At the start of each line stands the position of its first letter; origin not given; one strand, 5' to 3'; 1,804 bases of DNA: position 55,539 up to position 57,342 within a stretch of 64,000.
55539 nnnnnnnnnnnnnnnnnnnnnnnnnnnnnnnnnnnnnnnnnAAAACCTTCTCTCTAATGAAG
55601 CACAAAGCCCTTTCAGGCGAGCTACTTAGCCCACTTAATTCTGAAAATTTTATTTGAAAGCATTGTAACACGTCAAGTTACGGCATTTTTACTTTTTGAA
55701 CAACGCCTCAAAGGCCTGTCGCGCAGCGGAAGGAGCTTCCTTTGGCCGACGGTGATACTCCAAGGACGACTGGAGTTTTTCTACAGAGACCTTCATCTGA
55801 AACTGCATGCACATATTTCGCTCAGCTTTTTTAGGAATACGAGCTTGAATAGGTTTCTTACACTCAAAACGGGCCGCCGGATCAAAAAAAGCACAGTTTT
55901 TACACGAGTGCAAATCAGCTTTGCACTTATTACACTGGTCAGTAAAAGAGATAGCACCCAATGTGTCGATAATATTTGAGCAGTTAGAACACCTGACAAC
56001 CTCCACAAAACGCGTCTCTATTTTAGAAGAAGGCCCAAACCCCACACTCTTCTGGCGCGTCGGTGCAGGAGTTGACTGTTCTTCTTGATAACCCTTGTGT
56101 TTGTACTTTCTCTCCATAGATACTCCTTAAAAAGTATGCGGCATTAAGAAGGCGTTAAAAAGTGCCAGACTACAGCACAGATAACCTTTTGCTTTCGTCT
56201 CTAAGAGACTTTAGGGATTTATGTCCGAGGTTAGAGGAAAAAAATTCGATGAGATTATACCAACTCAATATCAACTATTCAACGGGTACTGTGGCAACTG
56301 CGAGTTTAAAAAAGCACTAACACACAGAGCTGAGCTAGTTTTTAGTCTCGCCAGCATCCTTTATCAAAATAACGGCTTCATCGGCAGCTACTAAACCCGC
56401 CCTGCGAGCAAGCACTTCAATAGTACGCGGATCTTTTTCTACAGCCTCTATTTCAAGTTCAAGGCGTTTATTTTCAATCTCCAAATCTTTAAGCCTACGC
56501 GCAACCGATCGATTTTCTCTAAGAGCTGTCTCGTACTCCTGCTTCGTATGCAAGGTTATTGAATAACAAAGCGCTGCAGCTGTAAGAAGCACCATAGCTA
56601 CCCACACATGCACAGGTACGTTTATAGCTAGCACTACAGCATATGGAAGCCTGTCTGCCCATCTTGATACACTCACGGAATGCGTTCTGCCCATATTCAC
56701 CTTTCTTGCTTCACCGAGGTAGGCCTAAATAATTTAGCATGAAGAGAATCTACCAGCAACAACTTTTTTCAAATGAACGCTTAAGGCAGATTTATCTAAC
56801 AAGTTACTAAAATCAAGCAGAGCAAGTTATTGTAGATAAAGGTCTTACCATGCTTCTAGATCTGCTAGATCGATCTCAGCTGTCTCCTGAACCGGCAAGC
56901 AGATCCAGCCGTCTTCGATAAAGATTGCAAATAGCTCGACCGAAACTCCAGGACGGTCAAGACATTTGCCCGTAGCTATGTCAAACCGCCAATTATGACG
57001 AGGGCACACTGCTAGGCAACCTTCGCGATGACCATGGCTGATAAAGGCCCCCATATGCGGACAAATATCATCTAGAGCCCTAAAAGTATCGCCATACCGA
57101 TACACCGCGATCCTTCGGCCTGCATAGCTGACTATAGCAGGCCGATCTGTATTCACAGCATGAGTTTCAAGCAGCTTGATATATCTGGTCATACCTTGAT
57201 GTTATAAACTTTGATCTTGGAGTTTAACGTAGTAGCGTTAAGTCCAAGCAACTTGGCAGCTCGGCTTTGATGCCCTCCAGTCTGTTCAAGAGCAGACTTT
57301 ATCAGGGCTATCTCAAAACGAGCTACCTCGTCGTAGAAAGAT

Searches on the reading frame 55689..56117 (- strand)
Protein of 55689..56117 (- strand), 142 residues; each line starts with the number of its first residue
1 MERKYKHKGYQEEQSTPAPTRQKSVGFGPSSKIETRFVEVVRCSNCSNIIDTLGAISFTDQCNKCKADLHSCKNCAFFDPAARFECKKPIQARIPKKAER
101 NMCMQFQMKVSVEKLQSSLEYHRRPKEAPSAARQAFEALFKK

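Call 62: search_protein_families(library=pfam, proteins=[window:55689-56117:-], max_evalue=0.01)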
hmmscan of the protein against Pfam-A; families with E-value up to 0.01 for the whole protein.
window:55689-56117:- (142 aa): 0 families

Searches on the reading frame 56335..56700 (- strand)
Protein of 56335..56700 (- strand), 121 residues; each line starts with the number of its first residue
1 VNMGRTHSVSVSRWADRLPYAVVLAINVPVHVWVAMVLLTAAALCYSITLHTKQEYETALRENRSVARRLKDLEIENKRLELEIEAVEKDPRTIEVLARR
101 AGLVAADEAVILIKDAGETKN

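Call 62: search_protein_families(library=pfam, proteins=[window:56335-56700:-], max_evalue=0.01)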
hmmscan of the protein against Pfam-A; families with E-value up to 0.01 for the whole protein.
window:56335-56700:- (121 aa): 1 family
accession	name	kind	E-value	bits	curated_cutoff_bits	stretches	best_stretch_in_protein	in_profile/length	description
PF04977.20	DivIC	-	1.5e-06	28.4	28.9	1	53-115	16-79/80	Septum formation initiator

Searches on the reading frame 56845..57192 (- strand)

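Call 62: search_protein_families(library=pfam, proteins=[window:56845-57192:-], max_evalue=0.01)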
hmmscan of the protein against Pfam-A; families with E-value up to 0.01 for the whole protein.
window:56845-57192:- (115 aa): 4 families
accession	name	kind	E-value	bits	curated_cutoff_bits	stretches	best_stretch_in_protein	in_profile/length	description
PF00355.32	Rieske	-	4e-16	59.1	20.3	1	6-84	4-82/88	Rieske [2Fe-2S] domain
PF13806.12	Rieske_2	-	2e-08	34.6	27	1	4-98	2-102/104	Rieske-like [2Fe-2S] domain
PF22543.2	Rieske_4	-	0.00057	20.6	28.4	1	19-78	15-78/119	Soluble Rieske-type ferredoxin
PF02959.21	Tax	-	0.0031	17.4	27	1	29-79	14-63/222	HTLV Tax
